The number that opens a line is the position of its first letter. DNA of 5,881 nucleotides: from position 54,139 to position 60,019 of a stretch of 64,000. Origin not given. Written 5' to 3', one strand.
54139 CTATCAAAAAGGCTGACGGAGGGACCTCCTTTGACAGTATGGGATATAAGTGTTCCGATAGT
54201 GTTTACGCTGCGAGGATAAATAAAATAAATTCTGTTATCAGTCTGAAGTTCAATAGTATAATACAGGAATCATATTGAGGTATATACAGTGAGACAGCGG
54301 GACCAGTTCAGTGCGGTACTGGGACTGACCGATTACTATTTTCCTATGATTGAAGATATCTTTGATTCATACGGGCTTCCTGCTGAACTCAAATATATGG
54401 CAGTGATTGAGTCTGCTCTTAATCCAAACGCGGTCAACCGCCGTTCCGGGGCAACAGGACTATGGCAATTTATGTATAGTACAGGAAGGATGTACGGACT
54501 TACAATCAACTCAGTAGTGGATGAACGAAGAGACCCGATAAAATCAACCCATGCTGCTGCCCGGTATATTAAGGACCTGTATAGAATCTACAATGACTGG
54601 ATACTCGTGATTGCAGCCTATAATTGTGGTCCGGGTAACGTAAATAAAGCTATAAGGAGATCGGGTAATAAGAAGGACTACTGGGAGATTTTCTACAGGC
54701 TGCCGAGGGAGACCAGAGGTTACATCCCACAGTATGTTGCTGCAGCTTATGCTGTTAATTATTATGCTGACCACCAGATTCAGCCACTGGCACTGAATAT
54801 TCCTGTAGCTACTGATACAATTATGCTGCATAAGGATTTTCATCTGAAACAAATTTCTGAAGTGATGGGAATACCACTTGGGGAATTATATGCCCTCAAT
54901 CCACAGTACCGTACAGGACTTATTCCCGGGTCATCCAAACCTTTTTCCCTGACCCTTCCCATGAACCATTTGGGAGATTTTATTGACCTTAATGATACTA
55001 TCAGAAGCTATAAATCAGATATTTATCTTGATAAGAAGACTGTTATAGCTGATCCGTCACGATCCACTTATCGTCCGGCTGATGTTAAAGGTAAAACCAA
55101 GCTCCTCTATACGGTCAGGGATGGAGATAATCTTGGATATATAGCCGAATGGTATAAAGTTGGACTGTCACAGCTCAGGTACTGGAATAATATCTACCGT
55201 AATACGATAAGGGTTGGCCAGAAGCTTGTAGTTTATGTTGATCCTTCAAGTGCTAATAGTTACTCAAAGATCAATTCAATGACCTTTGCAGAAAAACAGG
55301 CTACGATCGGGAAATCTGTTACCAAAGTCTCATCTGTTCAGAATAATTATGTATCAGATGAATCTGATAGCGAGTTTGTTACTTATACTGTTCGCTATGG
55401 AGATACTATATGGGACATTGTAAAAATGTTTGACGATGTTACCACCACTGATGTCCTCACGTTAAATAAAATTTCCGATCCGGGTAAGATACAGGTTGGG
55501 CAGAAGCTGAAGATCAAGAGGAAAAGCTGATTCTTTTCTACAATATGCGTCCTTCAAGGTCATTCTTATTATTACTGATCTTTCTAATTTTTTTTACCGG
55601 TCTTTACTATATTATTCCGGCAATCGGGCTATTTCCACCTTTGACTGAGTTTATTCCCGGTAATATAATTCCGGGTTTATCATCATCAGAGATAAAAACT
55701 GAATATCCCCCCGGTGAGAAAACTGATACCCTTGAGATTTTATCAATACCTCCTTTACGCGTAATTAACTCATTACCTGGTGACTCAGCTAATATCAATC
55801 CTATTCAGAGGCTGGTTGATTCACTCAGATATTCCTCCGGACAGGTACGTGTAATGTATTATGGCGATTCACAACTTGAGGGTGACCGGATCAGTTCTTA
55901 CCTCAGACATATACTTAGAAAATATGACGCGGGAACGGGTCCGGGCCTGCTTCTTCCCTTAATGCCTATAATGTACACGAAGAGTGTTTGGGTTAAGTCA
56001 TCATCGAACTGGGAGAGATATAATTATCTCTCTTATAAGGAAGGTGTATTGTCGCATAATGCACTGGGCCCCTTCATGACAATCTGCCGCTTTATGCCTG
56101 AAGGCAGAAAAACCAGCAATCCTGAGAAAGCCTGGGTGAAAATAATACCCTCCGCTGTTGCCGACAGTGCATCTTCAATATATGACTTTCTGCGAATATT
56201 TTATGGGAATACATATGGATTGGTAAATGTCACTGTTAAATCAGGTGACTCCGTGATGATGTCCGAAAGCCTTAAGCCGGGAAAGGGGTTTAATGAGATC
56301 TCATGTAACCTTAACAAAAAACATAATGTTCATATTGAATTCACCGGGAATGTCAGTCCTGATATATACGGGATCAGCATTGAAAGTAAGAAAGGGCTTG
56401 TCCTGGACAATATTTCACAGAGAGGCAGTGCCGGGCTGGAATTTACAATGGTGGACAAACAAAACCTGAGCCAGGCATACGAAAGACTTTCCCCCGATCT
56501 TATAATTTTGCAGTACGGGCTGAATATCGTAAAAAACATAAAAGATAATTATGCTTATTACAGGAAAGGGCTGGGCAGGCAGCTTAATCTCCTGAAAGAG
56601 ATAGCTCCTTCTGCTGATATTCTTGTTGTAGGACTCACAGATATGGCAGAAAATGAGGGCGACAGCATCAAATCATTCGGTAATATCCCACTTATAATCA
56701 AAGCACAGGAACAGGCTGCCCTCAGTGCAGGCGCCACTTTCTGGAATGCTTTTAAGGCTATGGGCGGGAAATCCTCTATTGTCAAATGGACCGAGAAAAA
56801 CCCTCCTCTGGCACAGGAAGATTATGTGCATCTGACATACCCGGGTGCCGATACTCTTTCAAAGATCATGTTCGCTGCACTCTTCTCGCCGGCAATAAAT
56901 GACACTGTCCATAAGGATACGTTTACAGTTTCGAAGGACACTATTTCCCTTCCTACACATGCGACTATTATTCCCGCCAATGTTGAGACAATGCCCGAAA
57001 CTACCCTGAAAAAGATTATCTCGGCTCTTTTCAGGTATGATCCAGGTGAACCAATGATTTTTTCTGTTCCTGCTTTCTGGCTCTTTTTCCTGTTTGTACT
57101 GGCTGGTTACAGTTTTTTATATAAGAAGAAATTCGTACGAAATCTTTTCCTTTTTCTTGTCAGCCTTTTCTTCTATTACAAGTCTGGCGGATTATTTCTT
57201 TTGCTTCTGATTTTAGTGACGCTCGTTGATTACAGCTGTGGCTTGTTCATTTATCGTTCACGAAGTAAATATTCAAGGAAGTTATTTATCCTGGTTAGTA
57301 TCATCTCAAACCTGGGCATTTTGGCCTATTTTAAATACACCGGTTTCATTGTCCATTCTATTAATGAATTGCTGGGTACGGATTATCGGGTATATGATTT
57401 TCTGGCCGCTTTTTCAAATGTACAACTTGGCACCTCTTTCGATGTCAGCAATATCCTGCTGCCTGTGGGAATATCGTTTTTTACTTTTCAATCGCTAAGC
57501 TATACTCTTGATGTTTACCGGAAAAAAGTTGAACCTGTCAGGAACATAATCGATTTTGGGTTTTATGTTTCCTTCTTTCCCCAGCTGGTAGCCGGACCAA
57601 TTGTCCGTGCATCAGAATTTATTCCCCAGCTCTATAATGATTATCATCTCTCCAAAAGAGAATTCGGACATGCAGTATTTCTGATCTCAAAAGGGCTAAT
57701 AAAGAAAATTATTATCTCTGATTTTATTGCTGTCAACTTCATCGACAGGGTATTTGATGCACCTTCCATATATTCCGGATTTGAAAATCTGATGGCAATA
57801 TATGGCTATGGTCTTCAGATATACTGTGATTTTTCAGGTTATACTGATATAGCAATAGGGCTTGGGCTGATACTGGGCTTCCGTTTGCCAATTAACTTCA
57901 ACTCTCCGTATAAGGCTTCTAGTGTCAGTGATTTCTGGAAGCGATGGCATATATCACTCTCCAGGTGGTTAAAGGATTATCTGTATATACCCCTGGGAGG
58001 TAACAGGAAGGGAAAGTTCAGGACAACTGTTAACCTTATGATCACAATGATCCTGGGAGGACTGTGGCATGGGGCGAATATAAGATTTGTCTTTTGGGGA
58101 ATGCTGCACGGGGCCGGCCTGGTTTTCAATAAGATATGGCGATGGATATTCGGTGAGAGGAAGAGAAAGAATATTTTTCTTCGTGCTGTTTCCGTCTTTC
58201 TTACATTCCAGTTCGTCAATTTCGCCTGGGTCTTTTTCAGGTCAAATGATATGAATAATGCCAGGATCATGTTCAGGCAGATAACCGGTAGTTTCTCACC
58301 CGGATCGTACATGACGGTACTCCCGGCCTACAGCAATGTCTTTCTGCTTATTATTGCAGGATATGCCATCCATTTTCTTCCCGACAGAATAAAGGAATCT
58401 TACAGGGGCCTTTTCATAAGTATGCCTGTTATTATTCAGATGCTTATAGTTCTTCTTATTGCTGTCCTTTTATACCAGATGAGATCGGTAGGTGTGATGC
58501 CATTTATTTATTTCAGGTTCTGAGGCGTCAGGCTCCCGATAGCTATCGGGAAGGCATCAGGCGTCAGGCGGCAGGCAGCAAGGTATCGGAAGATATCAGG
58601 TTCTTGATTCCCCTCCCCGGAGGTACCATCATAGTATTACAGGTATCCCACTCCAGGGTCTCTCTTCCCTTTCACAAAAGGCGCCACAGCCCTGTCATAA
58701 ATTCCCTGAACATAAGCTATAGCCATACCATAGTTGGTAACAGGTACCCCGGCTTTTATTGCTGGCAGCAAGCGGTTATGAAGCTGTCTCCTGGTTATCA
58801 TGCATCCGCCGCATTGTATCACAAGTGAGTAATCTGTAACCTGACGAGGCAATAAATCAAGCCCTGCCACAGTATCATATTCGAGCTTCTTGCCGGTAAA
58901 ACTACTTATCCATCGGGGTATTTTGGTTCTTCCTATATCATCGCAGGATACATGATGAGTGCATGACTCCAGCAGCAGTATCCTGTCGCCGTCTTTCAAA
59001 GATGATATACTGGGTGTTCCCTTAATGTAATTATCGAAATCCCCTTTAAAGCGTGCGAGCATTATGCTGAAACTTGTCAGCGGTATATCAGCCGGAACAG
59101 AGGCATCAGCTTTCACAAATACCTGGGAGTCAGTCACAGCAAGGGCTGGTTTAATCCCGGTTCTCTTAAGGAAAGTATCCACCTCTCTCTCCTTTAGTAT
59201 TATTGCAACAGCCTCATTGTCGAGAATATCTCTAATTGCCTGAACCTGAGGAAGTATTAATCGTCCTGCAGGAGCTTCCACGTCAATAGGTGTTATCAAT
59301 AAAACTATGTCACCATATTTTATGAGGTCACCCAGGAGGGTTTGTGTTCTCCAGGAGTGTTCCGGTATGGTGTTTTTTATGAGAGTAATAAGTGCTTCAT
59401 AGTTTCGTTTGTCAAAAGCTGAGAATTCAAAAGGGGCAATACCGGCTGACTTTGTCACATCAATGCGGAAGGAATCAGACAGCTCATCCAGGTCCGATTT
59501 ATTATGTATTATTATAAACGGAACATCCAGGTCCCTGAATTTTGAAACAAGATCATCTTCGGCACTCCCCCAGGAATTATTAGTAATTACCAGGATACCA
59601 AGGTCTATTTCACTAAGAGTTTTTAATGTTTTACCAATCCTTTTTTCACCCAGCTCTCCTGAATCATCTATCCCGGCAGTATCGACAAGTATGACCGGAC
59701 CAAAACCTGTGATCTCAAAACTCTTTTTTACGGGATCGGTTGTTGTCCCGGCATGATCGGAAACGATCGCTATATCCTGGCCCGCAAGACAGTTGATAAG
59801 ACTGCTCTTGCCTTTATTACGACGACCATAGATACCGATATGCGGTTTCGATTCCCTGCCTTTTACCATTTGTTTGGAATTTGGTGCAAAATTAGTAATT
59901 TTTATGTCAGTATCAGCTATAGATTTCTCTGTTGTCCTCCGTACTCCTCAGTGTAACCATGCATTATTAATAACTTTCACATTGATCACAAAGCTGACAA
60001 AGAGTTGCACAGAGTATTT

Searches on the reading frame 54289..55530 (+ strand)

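Call 62: search_protein_families(library=pfam, proteins=[window:54289-55530:+], max_evalue=0.000001)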
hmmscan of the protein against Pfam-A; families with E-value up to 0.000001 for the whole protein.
window:54289-55530:+ (413 aa): 2 families
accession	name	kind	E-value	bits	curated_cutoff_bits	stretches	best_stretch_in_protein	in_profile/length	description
PF01464.25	SLT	-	1.3e-29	102.6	21.3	1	31-130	14-113/117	Transglycosylase SLT domain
PF01476.26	LysM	-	7.6e-23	80.6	20.9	2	366-410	1-43/43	LysM domain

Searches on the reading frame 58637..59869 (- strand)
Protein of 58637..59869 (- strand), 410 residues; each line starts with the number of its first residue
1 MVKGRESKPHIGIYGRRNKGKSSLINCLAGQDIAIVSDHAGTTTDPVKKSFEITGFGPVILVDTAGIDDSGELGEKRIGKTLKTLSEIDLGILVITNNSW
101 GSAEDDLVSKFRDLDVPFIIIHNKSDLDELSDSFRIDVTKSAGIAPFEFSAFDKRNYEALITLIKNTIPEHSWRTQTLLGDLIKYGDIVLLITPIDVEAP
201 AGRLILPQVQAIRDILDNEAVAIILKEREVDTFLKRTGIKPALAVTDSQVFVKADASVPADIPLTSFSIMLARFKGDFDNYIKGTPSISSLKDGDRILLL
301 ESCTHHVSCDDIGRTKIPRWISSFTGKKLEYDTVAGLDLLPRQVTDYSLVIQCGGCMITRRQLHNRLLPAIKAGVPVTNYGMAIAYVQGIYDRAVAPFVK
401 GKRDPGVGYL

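Call 62: search_protein_families(library=pfam, proteins=[window:58637-59869:-], max_evalue=0.000001)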
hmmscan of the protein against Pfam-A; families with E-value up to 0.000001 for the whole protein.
window:58637-59869:- (410 aa): 3 families
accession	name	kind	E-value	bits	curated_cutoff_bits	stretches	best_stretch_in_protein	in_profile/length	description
PF18133.7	HydF_tetramer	-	4.4e-44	149.5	22.6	1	280-397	2-118/118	Hydrogen maturase F tetramerization domain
PF18128.7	HydF_dimer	-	6.5e-37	126.1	23.4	1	178-276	1-99/99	Hydrogen maturase F dimerization domain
PF01926.29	MMR_HSR1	-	2.1e-20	73.3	21.9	1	10-124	1-113/113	50S ribosome-binding GTPase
